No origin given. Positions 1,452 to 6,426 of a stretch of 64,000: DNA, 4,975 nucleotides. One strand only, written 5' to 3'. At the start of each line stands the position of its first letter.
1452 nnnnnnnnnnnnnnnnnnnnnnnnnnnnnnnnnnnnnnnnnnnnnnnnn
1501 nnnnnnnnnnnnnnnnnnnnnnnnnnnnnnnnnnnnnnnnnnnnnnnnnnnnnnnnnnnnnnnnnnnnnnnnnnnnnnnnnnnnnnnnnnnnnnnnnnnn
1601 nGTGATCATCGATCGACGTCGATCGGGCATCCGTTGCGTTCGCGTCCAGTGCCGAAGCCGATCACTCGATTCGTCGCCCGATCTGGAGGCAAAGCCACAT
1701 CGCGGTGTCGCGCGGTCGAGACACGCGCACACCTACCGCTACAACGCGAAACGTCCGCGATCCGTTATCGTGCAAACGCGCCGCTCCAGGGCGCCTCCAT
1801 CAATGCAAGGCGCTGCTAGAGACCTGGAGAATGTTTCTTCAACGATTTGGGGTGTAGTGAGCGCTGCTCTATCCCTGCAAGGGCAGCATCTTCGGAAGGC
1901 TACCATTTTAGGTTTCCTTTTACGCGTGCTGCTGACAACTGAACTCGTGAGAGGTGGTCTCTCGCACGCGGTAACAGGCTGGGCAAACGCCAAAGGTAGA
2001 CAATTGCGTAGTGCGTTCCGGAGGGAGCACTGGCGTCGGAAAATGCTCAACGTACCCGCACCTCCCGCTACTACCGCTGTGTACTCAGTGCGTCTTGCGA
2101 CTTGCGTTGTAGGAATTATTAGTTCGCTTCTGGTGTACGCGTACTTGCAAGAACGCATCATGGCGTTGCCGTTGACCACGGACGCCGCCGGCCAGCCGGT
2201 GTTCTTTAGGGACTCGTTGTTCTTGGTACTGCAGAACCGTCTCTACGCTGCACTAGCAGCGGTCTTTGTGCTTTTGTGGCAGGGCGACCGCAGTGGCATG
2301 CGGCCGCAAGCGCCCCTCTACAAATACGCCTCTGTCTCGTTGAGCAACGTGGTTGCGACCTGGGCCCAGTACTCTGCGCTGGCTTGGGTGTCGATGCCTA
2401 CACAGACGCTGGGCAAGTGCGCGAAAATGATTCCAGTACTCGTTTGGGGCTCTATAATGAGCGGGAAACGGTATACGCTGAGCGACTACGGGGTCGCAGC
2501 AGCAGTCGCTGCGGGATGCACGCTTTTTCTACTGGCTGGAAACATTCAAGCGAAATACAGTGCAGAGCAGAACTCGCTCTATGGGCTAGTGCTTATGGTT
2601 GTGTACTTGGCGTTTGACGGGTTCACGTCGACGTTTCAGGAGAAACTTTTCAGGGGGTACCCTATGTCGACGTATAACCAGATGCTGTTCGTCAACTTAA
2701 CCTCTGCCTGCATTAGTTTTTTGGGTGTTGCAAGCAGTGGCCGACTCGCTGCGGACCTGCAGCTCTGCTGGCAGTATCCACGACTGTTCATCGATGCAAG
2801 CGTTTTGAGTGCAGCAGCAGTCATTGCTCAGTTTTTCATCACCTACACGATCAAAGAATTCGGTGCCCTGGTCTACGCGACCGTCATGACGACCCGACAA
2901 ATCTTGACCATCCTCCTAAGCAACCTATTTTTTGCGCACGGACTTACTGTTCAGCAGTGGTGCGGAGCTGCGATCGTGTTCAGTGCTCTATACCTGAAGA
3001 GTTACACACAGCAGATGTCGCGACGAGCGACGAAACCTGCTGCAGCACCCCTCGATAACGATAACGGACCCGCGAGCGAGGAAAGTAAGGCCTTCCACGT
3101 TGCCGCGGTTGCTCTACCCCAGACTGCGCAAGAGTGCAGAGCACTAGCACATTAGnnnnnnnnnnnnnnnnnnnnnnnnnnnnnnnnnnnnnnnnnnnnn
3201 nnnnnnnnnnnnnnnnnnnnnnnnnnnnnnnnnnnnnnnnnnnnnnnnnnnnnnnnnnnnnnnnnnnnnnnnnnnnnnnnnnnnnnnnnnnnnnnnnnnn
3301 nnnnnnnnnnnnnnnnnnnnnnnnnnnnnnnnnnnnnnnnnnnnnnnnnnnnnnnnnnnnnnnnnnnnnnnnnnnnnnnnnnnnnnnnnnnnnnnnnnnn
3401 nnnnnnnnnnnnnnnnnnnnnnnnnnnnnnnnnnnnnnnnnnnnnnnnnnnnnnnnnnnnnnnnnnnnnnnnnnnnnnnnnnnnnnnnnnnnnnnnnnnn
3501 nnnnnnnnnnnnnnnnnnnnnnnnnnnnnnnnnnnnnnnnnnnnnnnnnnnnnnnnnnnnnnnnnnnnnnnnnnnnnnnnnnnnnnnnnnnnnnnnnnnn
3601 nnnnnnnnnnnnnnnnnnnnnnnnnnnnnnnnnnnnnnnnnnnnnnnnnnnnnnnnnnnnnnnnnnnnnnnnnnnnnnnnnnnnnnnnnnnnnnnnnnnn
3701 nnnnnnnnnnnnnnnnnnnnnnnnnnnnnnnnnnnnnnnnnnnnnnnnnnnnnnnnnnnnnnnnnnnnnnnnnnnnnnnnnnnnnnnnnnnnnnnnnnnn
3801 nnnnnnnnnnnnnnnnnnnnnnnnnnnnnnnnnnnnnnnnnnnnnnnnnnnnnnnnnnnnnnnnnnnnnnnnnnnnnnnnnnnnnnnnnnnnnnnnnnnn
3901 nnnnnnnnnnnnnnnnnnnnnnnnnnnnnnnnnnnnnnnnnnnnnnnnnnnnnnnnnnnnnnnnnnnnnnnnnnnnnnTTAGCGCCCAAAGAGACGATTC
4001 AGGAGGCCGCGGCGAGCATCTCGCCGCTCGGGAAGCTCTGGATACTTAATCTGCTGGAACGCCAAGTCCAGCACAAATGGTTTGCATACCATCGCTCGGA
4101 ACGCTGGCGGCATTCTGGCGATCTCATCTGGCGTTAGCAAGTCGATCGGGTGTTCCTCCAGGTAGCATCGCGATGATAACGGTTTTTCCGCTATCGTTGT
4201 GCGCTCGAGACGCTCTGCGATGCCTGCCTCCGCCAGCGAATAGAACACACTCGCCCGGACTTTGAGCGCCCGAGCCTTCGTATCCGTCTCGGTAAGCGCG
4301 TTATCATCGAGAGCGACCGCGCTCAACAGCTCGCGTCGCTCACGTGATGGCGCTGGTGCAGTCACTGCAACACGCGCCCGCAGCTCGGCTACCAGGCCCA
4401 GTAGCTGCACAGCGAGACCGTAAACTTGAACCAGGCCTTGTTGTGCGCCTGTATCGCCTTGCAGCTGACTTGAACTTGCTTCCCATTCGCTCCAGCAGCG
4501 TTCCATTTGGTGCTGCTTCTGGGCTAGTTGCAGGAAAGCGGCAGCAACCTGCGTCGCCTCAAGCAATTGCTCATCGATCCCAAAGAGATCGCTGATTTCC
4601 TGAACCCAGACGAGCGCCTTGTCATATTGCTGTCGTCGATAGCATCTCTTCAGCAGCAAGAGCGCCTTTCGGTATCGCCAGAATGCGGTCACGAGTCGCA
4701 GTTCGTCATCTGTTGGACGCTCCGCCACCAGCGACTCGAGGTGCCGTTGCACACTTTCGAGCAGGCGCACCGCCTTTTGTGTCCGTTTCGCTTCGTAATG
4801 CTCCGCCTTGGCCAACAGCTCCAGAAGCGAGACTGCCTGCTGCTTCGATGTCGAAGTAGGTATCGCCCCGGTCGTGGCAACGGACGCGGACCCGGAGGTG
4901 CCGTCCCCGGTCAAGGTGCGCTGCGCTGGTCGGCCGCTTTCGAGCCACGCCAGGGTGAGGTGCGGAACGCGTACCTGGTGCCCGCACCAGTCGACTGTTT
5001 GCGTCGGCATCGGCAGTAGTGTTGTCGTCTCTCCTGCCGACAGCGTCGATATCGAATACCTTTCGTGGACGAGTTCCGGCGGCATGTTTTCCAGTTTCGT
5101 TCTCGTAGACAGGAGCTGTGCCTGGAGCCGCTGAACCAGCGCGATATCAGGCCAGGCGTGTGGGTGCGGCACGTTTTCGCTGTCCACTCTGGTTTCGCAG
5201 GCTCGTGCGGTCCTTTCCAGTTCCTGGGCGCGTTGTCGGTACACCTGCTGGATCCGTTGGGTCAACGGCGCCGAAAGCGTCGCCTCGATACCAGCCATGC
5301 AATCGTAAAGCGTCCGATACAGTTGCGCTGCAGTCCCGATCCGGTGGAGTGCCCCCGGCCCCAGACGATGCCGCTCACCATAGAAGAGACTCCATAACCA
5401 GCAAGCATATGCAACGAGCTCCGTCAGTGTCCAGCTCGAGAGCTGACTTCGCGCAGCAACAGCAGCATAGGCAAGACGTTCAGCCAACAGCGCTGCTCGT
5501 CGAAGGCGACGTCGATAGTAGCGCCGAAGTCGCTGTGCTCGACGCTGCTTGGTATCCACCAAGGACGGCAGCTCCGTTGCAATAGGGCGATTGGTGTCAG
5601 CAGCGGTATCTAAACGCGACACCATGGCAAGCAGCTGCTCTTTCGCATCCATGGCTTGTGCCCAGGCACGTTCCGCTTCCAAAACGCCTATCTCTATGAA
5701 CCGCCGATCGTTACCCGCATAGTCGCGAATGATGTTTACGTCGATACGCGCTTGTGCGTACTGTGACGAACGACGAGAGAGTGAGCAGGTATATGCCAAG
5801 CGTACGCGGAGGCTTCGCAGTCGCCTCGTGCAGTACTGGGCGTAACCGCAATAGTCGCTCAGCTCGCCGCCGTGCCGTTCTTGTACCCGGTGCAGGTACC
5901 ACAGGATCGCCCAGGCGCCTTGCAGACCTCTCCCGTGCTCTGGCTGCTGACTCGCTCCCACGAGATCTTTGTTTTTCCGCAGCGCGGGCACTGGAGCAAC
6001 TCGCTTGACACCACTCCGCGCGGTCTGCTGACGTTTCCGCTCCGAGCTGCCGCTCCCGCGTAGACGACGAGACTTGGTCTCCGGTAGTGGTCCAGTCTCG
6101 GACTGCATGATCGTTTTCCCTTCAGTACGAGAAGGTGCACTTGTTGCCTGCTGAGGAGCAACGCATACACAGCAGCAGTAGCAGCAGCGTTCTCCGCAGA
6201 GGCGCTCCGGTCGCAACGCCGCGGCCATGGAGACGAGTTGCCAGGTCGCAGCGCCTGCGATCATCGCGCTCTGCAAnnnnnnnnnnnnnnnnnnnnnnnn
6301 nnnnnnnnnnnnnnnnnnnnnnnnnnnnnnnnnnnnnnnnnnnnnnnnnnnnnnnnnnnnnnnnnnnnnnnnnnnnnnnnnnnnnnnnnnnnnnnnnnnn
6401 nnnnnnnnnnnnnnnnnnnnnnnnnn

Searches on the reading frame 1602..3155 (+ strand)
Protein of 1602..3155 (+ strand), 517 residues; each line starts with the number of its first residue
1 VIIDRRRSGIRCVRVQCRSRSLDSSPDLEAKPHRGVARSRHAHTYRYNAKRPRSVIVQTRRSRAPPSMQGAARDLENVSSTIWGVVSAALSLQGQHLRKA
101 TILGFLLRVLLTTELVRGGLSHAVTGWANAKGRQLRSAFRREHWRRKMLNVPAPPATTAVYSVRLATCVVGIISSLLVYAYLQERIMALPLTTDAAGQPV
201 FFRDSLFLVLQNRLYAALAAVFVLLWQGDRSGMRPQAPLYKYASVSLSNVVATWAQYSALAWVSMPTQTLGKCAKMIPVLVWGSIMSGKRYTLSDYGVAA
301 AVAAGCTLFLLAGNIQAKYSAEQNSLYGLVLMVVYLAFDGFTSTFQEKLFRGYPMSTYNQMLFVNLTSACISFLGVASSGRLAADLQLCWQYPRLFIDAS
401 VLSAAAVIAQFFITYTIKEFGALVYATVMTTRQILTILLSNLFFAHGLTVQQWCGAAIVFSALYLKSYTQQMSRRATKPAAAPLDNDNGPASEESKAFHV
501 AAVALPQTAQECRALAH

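Call 5: search_protein_families(library=pfam, proteins=[window:1602-3155:+])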
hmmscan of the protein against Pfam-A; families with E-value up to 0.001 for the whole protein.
window:1602-3155:+ (517 aa): 3 families
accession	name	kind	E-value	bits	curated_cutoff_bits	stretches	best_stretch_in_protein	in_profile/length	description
PF08449.17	UAA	-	2.5e-54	184.9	26.2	1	166-469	3-310/311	UAA transporter family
PF00892.27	EamA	-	3.3e-05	24.6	28.2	1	327-465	2-132/135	EamA-like transporter family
PF08627.16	CRT-like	-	0.00034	20.1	26.9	0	221-374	50-201/335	CRT-like, chloroquine-resistance transporter-like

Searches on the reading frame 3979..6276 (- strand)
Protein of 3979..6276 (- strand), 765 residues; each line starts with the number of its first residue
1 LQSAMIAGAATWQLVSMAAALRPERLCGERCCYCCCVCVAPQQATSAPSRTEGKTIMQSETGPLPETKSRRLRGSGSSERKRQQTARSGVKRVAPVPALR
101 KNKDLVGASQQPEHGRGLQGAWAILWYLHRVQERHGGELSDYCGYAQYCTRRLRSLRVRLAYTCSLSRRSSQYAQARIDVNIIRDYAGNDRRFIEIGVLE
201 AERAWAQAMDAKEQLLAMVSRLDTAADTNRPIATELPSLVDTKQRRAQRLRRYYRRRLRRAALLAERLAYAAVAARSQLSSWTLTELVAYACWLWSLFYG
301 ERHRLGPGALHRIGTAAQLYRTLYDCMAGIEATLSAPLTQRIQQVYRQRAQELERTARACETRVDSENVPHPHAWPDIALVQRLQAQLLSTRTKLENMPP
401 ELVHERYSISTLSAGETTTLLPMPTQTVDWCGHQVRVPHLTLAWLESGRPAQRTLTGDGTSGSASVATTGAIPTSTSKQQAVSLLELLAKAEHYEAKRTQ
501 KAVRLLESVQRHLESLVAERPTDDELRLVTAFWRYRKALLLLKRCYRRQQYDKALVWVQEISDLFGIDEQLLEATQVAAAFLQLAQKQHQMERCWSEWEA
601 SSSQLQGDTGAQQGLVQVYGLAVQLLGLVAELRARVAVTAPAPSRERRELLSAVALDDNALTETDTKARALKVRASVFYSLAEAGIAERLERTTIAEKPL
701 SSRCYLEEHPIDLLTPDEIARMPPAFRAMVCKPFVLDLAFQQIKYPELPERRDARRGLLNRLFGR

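Call 5: search_protein_families(library=pfam, proteins=[window:3979-6276:-])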
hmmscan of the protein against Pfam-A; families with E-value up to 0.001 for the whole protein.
window:3979-6276:- (765 aa): 1 family
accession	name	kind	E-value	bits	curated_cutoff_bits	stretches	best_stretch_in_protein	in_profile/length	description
PF16969.10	SRP68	-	5.9e-29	101.9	26.1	2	140-440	4-254/565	RNA-binding signal recognition particle 68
